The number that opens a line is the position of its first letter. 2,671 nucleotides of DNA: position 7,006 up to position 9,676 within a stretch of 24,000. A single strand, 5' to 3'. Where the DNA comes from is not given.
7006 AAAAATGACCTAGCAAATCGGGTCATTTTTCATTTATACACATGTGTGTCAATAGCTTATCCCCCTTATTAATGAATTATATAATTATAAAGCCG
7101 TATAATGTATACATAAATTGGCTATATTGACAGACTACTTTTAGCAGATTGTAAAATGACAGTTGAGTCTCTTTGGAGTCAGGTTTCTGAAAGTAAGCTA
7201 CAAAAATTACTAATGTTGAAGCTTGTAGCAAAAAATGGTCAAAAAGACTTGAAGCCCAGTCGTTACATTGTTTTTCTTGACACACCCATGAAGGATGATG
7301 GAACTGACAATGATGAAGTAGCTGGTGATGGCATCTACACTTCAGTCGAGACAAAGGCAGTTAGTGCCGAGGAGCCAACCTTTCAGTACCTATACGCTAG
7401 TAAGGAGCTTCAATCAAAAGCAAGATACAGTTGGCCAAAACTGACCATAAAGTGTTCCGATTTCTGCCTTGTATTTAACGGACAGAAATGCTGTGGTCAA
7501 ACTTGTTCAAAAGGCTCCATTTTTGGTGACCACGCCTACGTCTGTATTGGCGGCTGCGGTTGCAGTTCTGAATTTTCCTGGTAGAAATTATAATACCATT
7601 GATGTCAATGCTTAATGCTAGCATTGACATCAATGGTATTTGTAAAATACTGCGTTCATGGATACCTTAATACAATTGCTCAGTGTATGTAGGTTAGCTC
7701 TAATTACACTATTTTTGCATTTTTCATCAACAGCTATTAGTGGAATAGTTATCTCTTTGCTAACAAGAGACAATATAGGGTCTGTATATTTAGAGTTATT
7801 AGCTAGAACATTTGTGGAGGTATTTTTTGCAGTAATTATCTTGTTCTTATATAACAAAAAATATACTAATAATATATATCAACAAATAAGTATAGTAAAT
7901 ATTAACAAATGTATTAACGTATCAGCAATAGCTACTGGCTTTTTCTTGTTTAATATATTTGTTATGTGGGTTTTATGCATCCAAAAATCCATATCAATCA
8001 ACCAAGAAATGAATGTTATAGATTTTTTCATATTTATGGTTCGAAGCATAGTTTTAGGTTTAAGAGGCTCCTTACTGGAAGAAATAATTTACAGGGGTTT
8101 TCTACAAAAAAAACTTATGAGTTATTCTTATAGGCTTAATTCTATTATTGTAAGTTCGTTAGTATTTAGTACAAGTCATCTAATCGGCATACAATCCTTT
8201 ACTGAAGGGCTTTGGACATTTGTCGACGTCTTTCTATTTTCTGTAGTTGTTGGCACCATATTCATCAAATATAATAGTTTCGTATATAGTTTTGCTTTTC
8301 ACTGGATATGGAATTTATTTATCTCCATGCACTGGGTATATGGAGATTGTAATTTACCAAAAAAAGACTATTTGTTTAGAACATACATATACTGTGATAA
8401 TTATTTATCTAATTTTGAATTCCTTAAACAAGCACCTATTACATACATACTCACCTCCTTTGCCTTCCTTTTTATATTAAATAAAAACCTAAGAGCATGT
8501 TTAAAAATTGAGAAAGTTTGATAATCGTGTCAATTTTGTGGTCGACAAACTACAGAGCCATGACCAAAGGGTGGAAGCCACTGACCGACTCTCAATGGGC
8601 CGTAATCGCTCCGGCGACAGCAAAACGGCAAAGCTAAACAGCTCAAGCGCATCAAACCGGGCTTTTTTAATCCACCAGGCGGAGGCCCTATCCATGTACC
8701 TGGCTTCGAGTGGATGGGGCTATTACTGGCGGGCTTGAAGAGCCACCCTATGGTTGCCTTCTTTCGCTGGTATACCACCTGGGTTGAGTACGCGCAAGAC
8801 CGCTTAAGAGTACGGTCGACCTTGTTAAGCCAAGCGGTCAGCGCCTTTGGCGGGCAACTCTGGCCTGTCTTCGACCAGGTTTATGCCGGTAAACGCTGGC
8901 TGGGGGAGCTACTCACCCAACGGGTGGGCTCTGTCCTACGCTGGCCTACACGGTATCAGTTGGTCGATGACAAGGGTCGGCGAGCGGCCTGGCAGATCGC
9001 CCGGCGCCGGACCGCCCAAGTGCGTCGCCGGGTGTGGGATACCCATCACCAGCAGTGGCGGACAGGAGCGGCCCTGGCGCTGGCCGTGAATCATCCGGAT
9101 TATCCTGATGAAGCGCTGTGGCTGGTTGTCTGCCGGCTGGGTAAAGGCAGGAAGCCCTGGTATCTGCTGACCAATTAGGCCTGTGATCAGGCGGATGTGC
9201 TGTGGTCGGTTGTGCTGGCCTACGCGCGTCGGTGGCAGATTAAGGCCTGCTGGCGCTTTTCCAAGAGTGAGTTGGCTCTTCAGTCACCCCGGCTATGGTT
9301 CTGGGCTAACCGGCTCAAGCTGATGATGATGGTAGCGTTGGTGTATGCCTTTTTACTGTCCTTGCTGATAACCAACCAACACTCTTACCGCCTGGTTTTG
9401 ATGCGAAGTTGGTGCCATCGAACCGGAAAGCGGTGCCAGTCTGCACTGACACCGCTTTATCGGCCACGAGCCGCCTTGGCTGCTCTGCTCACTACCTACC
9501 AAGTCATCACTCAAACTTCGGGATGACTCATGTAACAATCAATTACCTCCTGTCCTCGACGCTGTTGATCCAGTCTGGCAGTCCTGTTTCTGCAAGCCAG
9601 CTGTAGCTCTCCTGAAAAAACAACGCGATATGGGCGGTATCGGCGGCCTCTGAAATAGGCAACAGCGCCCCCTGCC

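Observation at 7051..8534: Abrupt AT-rich two-gene insert: Cys-rich protein plus CPBP intramembrane protease, framed by an 8-nt direct repeat and abutting IS debris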

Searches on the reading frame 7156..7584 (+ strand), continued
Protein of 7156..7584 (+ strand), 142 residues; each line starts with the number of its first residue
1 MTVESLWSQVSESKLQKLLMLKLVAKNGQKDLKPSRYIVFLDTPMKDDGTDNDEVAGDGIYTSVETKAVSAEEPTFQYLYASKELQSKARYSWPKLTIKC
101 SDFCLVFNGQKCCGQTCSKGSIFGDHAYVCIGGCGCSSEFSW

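Call 47: fold_search(model_id=the predicted structure, library=pdb)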
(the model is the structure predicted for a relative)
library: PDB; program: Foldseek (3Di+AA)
matches with E <= 10: 32; with E <= 0.001: 0
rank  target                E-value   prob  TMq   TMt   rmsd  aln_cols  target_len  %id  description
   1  6jt0_B                2.3e+00  0.07  0.22  0.07  13.3       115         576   11  Structure of human soluble guanylate cyclase in the unliganded state (released 2019-08-28)
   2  5ums                  3.2e+00  0.21  0.16  0.09   4.7        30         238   27  Crystal structure of middle double PH domain of human FACT complex subunit SSRP1 (released 2018-01-31)
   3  9s3g_j                3.2e+00  0.12  0.21  0.07   9.9        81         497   11  State 1 MAP3 RNA Pol II activated elongation complex with SETD2 and upstream hexasome (released 2025-11-12)
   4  4ifs                  4.4e+00  0.16  0.16  0.10   4.9        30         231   27  Crystal structure of the hSSRP1 Middle domain (released 2014-01-29)
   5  9s3g_k                5.0e+00  0.18  0.21  0.08   5.5        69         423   14  State 1 MAP3 RNA Pol II activated elongation complex with SETD2 and upstream hexasome (released 2025-11-12)
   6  2gcj_C                5.0e+00  0.11  0.21  0.14   7.6        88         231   11  Crystal Structure of the Pob3 middle domain (released 2006-05-23)
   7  1gme_D                5.6e+00  0.02  0.17  0.21  14.3        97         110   14  Crystal structure and assembly of an eukaryotic small heat shock protein (released 2001-11-29)
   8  6z1p_Ag               5.6e+00  0.01  0.13  0.10  16.8       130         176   12  Structure of the mitochondrial ribosome from Tetrahymena thermophila (released 2020-06-24)
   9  9bs0_D                5.6e+00  0.01  0.15  0.12  20.8       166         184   11  YphC-treated 45SYphC particle. Class 5 (released 2024-12-25)
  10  9eh2_y                6.2e+00  0.13  0.16  0.06   4.9        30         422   27  RNA polymerase II-DSIF-SPT6-PAF1c-TFIIS-IWS1-SETD2-FACT nucleosome upstream (released 2024-12-18)
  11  6tba_3A               6.2e+00  0.02  0.14  0.18  10.6        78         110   10  Virion of native gene transfer agent (GTA) particle (released 2020-07-22)
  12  4ylc_C                6.6e+00  0.03  0.19  0.22  13.2        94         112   11  Crystal Structure of Del-C4 mutant of hsp14.1 from Sulfolobus solfatataricus P2 (released 2015-11-04)
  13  4v4n_BV               6.6e+00  0.02  0.16  0.20  13.3       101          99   10  Structure of the Methanococcus jannaschii ribosome-SecYEBeta channel complex (released 2014-07-09)
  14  7oa6_A                6.6e+00  0.02  0.17  0.16  16.8       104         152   16  Pseudo-atomic model for Hsp26 residues 63 to 214. Please be advised that the target map is not of sufficient resolutio (released 2021-11-24)
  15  3b8t_C                7.0e+00  0.04  0.19  0.10   7.2        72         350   11  Crystal structure of Escherichia coli alaine racemase mutant P219A (released 2008-07-08)
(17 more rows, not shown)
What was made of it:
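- Foldseek against PDB found nothing at E <= 0.001 (call 47).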

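Call 50: search_protein_families(library=pfam, alignment_id=A2, max_evalue=0.1)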
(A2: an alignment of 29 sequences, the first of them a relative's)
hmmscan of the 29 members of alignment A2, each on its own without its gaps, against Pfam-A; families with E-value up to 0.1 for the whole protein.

A. member 1, P0001 (142 aa): 0 families

B. families by the number of members that match (of 29 scanned): 6 families
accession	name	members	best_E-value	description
PF03921.20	ICAM_N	1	0.013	Intercellular adhesion molecule (ICAM), N-terminal domain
PF08174.17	Anillin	1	0.024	Cell division protein anillin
PF09716.15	ETRAMP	1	0.031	Malarial early transcribed membrane protein (ETRAMP)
PF16390.11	DUF4999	1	0.073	Domain of unknown function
PF22895.2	DUF7024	1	0.074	Domain of unknown function (DUF7024)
PF22527.2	DEXQc_Suv3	1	0.081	DEXQ-box helicase domain of Suv3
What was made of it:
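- Tried and rejected: Pfam scan of the 29 family members: nothing meaningful (call 50).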

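Call 51: find_related_loci(query=A1, collection=metagenome_contigs, flank=3000)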
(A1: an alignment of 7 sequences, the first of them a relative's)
Query A1 (142 aa) in metagenome_contigs; peptide patterns used: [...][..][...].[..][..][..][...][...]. (x = any residue, [..] = any of these).
204 stretches matched a pattern; 3 encode a relative of the query (tblastn E <= 1e-3); 3 distinct loci.
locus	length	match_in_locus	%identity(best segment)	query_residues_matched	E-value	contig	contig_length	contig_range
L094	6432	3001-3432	33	1-142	6e-21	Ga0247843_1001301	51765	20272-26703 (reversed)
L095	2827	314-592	38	47-136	4e-11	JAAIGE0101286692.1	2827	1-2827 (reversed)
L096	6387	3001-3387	27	1-131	2e-10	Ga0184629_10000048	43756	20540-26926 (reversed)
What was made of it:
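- Tried and rejected: The scan with alignment A1 added only 3 loci, two of which were already known (call 51).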

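Call 59: search_solved_structures(query=A2, max_evalue=10)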
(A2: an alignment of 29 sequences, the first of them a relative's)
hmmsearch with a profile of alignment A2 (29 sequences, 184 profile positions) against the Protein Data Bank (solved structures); distinct sequences matched with E-value up to 10: 1.
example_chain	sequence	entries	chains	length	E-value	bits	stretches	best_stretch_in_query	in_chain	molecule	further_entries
6fcg_A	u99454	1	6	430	1.3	12.1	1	5-37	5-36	Glycoside hydrolase, GH17 family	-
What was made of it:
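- Tried and rejected: PDB profile search: nothing (call 59).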

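Call 71: find_encoding_contigs(protein=P0052, flank=4000, max_places=2)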
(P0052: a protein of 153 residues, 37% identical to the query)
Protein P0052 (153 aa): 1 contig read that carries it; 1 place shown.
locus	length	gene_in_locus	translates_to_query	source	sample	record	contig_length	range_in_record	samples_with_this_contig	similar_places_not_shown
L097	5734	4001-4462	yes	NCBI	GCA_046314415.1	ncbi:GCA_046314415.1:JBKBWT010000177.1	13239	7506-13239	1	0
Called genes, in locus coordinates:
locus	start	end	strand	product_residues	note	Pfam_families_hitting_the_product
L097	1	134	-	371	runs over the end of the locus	PF03738:GSP_synth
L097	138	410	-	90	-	-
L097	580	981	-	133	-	PF00903:Glyoxalase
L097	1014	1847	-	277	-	PF13505:OMP_b-brl (weak), PF19573:DUF6089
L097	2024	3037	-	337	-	PF02445:NadA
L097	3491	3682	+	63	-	-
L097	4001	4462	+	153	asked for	-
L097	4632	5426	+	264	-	PF02517:Rce1-like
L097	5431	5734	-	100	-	?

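Call 72: find_encoding_contigs(protein=P0042, flank=4000, max_places=2)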
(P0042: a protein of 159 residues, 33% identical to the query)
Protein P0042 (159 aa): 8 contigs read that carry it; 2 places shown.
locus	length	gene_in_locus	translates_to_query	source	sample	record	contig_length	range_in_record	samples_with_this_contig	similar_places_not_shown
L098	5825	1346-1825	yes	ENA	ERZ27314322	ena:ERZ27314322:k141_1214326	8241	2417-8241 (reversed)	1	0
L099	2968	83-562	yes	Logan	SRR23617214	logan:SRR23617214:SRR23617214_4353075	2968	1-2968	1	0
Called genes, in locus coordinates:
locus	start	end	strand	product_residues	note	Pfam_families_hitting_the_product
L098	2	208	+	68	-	?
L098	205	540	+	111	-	PF01035:DNA_binding_1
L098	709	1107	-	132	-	PF12844:HTH_19, PF13560:HTH_31, PF01381:HTH_3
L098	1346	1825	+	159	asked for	-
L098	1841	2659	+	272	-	PF02517:Rce1-like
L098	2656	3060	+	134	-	-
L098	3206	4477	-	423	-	PF04326:SLFN_AlbA_2, PF19351:DUF5929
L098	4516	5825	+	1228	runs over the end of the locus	PF23653:DUF7149, PF25120:DUF7814, PF20473:MmeI_Mtase (faint), PF07669:Eco57I, PF12950:TaqI_C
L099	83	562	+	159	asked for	-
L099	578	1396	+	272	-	PF02517:Rce1-like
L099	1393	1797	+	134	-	-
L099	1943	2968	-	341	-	?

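Call 73: find_encoding_contigs(protein=P0040, flank=4000, max_places=2)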
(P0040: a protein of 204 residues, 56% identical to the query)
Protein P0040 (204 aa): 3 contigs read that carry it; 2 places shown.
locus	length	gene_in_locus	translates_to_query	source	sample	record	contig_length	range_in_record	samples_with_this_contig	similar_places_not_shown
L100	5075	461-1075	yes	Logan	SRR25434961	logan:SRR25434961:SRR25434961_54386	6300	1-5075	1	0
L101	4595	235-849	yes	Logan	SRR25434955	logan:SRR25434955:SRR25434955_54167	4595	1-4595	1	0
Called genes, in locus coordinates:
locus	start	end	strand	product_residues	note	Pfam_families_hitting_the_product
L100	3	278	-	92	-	?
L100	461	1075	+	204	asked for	-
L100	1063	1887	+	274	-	PF02517:Rce1-like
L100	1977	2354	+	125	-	-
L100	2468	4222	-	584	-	PF21088:MS_channel_1st (weak), PF00924:MS_channel_2nd, PF21082:MS_channel_3rd (faint)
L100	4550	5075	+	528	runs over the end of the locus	PF03193:RsgA_GTPase (faint), PF13555:AAA_29 (faint), PF20720:nSTAND3 (faint), PF00005:ABC_tran, PF02463:SMC_N (weak), PF03266:NTPase_1 (faint), PF13304:AAA_21 (weak), PF00005:ABC_tran, +5 more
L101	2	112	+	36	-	?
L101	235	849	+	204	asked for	-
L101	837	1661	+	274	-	PF02517:Rce1-like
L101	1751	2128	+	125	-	-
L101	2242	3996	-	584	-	PF21088:MS_channel_1st (weak), PF00924:MS_channel_2nd, PF21082:MS_channel_3rd (faint)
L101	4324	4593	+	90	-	?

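Call 80: search_dna_similar(query=P0003, collection=plasmids, mode=protein, max_evalue=0.001, max_rows=10)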
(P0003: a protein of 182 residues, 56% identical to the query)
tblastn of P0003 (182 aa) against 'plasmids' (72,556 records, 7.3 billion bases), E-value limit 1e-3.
No match.

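Call 81: search_dna_similar(query=P0003, collection=phages, mode=protein, max_evalue=0.001, max_rows=10)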
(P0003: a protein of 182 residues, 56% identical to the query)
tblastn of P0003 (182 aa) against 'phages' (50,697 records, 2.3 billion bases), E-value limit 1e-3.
No match.
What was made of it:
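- The cassette was not found on plasmids or phages (calls 80, 81).
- Tried and rejected: Plasmid and phage tblastn: nothing (calls 80, 81).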

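Call 89: search_protein_families(library=padloc, proteins=[window:7156-7584:+, P0003, L084:6352-7284:+], max_evalue=0.01)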
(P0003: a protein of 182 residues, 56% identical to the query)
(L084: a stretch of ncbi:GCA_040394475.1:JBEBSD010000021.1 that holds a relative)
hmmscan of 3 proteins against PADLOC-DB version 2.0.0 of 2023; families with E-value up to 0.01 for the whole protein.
window:7156-7584:+ (142 aa): 0 families

P0003 (182 aa): 0 families

L084:6352-7284:+ (310 aa): 0 families

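Call 90: search_protein_families(library=phrogs, proteins=[window:7156-7584:+], max_evalue=0.01)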
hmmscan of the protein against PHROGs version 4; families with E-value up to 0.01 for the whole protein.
window:7156-7584:+ (142 aa): 0 families
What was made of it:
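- Tried and rejected: PADLOC and PHROGs: nothing (calls 89, 90).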

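Call 92: list_cluster_members(proteins=[P0001, P0002, P0003, P0048])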
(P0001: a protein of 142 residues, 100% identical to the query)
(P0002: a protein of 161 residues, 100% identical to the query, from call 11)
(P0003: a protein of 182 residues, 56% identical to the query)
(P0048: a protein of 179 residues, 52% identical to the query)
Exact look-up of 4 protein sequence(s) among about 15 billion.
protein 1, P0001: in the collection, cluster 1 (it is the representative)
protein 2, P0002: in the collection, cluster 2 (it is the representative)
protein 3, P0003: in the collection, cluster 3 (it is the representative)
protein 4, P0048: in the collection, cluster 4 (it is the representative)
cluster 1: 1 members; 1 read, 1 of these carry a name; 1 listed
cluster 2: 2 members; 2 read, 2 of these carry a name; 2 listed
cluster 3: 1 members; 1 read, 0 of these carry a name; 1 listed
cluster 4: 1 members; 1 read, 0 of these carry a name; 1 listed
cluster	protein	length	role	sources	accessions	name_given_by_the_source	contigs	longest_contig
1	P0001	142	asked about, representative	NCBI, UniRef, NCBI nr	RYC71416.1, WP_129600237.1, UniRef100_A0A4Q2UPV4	choice-of-anchor X domain-containing protein [Spirosoma sordidisoli] | Uncharacterized protein n=1 Tax=Spirosoma sordidisoli TaxID=2502893 RepID=A0A4Q2UPV4_9BACT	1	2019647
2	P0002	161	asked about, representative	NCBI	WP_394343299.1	CPBP family intramembrane glutamic endopeptidase [Spirosoma sordidisoli]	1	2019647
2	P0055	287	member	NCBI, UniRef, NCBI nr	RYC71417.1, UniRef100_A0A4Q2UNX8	CPBP family intramembrane metalloprotease [Spirosoma sordidisoli] | CPBP family intramembrane metalloprotease n=2 Tax=Spirosoma sordidisoli TaxID=2502893 ...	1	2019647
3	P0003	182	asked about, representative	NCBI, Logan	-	-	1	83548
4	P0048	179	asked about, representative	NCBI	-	-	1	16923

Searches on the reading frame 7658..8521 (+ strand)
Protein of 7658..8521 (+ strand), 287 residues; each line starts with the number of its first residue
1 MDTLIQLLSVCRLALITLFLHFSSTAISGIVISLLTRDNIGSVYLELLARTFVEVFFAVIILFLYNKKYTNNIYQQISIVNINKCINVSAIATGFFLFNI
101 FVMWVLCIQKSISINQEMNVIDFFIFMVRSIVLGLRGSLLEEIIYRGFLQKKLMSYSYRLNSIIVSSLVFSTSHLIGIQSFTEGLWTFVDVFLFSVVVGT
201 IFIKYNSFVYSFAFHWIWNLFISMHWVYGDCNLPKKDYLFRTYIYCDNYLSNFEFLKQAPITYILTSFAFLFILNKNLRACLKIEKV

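Call 4: search_protein_families(library=pfam, proteins=[window:7658-8521:+], max_evalue=1)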
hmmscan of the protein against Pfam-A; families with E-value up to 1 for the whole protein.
window:7658-8521:+ (287 aa): 1 family
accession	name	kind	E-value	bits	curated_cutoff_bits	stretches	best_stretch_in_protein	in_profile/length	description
PF02517.21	Rce1-like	-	3.2e-15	56.6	22.4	1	127-221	5-93/93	Type II CAAX prenyl endopeptidase Rce1-like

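Call 5: search_protein_families(library=ncbifam, proteins=[window:7658-8521:+], max_evalue=1)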
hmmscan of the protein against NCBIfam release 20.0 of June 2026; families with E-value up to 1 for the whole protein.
window:7658-8521:+ (287 aa): 6 families
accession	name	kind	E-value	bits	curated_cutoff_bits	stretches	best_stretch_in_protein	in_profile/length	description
NF040589.1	CPBP_Synerg_MrtS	equivalog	8.2e-09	35.9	130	1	97-221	49-162/170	Synerg-CTERM system glutamic-type intramembrane protease MrtS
NF041647.1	ABC_perm_CPBP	equivalog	6e-07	28.6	435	1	29-222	438-630/636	ABC transporter permease subunit/CPBP intramembrane protease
NF033192.3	CPBP_JDVT_MrtJ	equivalog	9.1e-07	29.5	75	1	139-221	10-94/98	JDVT-CTERM system glutamic-type intramembrane protease MrtJ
NF040914.1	Mrt_core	domain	0.00014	21.9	100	1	139-225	13-104/108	myxosortase family intramembrane protease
NF040674.1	CPBP_fam_MrtP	equivalog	0.022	14.3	250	1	140-227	259-351/354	myxosortase MrtP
NF040594.1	CPBP_fam_MrtC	equivalog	0.22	11.2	195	1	101-222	96-215/221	myxosortase MrtC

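Call 11: find_homologous_proteins(query=window:7658-8521:+, max_evalue=0.001)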
Query window:7658-8521:+ (287 aa): 1 proteins with E <= 0.001 among 1266 candidates.
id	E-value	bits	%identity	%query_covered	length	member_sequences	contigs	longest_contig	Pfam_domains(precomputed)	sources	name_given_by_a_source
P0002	1.1e-98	348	100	56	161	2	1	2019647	PF02517.22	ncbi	ncbi:CPBP family intramembrane glutamic endopeptidase [Spirosoma sordidisoli]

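Call 88: predict_structure(protein=window:7658-8521:+)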
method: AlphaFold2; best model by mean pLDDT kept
length: 287 residues; sequences in the alignment: 1
mean_pLDDT: 42.7   pTM: 0.24
mean pLDDT of the five models: 42.7, 40.1, 39.9, 37.9, 35.7
residues with pLDDT >= 90: 0; 70-90: 0; 50-70: 59; < 50: 228
segments of 3 or more residues with pLDDT < 50: 4-9, 65-103, 105-211, 213-230, 232-279, 284-287
pLDDT, mean of each block of 10 residues (from residue 1): 48 52 54 53 57 55 47 40 38 45 42 38 40 31 32 32 35 33 43 42 42 47 40 42 40 42 43 44 41
secondary structure, 60 per line:
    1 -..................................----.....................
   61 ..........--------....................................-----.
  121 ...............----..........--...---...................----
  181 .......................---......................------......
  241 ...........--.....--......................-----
elements in order: H2-35 H40-70 H79-114 H120-135 H140-149 H158-176 H181-203 H207-228 H235-251 H254-258 H261-282
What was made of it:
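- Tried and rejected: The single-sequence model was useless, with pLDDT 42.7 (call 88).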

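Call 89: search_protein_families(library=padloc, proteins=[window:7658-8521:+], max_evalue=0.01)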
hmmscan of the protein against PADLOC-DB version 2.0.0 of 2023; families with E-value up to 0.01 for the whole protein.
window:7658-8521:+ (287 aa): 0 families

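Call 90: search_protein_families(library=phrogs, proteins=[window:7658-8521:+], max_evalue=0.01)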
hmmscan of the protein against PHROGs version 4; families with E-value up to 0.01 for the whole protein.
window:7658-8521:+ (287 aa): 0 families

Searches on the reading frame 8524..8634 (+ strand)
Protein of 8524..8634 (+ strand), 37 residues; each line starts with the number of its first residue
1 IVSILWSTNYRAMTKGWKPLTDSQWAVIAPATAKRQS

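Call 57: search_protein_families(library=pfam, proteins=[window:8524-8634:+], max_evalue=1)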
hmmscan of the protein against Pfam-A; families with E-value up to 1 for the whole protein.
seq(37 aa): 0 families

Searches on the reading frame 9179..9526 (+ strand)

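Call 4: search_protein_families(library=pfam, proteins=[window:9197-9526:+], max_evalue=1)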
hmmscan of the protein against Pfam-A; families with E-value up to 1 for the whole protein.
window:9197-9526:+ (109 aa): 0 families

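Call 5: search_protein_families(library=ncbifam, proteins=[window:9197-9526:+], max_evalue=1)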
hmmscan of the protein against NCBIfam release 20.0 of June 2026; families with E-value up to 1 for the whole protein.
window:9197-9526:+ (109 aa): 4 families
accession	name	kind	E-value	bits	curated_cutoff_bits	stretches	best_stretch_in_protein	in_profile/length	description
NF049999.1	transpos_IS701_3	equivalog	5.8e-05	22.1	170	1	3-79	307-383/412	IS701 family transposase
NF033559.2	transpos_IS1634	equivalog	0.0024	16.9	100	1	5-38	375-408/483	IS1634 family transposase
NF049925.1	transpos_IS4_4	equivalog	0.086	11.5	250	1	5-34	318-348/449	IS4 family transposase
NF033590.1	transpos_IS4_3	equivalog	0.27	10.2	160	1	5-60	271-326/405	IS4 family transposase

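Call 57: search_protein_families(library=pfam, proteins=[window:9179-9523:+], max_evalue=1)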
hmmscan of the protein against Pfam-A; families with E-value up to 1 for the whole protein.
window:9179-9523:+ (115 aa): 1 family
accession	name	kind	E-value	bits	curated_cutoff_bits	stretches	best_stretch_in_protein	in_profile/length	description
PF07760.16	DUF1616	-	0.16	11.6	31.6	1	8-62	107-166/307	Protein of unknown function (DUF1616)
